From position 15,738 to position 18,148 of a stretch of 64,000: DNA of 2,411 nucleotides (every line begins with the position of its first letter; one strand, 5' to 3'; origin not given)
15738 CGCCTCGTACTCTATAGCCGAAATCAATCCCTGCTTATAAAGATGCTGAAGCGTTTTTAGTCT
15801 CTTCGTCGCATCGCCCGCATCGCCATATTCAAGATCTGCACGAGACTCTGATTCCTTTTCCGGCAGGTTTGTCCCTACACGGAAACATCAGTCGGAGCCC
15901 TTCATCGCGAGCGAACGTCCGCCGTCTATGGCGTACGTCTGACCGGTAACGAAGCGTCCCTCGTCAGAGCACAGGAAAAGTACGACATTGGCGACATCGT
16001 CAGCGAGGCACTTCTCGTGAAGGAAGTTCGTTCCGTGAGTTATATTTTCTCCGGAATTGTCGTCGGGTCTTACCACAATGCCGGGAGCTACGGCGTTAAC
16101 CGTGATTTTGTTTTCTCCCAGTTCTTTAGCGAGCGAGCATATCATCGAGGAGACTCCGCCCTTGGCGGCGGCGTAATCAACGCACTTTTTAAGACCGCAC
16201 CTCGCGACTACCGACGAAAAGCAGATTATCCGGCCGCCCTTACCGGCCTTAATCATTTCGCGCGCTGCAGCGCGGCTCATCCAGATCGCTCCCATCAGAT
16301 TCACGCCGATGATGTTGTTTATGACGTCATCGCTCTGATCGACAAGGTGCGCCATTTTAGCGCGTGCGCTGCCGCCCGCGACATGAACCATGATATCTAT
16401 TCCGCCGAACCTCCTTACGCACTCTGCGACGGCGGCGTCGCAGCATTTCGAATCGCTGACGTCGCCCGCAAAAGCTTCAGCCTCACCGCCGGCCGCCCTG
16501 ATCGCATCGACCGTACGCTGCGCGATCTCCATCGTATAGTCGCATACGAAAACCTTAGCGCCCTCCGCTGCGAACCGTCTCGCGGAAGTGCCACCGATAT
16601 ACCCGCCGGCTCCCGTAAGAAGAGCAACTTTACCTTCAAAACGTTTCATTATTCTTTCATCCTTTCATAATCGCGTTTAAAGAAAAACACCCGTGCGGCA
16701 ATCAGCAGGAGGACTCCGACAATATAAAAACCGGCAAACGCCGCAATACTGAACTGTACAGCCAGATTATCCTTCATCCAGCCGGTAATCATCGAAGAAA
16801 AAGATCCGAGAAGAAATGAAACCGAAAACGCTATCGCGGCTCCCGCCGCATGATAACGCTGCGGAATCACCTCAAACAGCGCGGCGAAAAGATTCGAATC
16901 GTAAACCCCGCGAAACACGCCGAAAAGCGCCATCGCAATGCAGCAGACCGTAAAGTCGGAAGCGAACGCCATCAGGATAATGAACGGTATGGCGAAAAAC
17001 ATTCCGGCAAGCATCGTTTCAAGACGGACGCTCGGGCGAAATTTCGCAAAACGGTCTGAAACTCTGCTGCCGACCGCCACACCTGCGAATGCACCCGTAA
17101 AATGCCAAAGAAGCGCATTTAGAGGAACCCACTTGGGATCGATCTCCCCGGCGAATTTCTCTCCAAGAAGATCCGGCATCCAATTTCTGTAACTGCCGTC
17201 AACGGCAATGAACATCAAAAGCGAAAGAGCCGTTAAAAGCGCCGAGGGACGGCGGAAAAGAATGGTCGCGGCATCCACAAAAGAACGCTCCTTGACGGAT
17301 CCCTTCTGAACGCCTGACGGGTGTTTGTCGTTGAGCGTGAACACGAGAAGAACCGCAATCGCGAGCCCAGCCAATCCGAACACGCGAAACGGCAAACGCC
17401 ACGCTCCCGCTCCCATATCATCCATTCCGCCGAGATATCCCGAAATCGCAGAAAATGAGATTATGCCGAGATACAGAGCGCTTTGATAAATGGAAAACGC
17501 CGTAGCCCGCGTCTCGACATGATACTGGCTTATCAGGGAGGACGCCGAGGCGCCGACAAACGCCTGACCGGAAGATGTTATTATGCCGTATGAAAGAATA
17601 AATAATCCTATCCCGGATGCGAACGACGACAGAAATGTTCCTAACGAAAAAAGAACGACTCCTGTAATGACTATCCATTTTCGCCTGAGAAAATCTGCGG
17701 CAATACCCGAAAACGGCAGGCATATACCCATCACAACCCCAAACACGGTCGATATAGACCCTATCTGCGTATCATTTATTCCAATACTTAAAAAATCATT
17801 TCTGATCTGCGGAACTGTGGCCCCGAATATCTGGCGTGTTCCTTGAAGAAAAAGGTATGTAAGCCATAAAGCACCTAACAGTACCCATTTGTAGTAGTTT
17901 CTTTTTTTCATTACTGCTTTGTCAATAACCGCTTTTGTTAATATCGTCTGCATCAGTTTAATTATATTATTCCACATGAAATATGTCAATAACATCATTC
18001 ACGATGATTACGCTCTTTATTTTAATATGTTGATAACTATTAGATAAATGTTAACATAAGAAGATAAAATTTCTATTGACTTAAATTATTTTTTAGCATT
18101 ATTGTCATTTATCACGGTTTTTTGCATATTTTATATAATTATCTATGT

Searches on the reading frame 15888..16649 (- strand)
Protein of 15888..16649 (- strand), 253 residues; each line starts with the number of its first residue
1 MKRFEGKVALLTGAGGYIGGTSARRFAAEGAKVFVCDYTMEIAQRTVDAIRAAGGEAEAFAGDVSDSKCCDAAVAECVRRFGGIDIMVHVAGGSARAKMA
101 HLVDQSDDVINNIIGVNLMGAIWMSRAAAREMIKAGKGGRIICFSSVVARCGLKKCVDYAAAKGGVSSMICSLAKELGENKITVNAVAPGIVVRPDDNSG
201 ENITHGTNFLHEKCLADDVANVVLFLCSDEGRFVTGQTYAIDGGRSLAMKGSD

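Call 7: search_protein_families(library=pfam, proteins=[window:15888-16649:-])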
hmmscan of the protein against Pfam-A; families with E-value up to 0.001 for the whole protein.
window:15888-16649:- (253 aa): 4 families
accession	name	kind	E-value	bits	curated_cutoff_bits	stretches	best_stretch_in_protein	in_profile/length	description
PF13561.12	adh_short_C2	-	2.1e-50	171.9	27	1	18-244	8-234/236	Enoyl-(Acyl carrier protein) reductase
PF00106.31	adh_short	-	4.6e-45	153.9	26.6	1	7-192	1-182/195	short chain dehydrogenase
PF08659.16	KR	-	5.9e-11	43.1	22.6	1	9-170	3-160/180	KR domain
PF01370.27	Epimerase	-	6.4e-05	22.9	20.9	1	9-116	1-95/240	NAD dependent epimerase/dehydratase family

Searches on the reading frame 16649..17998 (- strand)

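Call 7: search_protein_families(library=pfam, proteins=[window:16649-17998:-])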
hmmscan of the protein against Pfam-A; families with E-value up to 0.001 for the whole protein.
window:16649-17998:- (449 aa): 1 family
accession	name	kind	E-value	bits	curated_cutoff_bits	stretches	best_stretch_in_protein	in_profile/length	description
PF07690.21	MFS_1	-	9.8e-34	117.2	33.4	2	44-398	1-343/347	Major Facilitator Superfamily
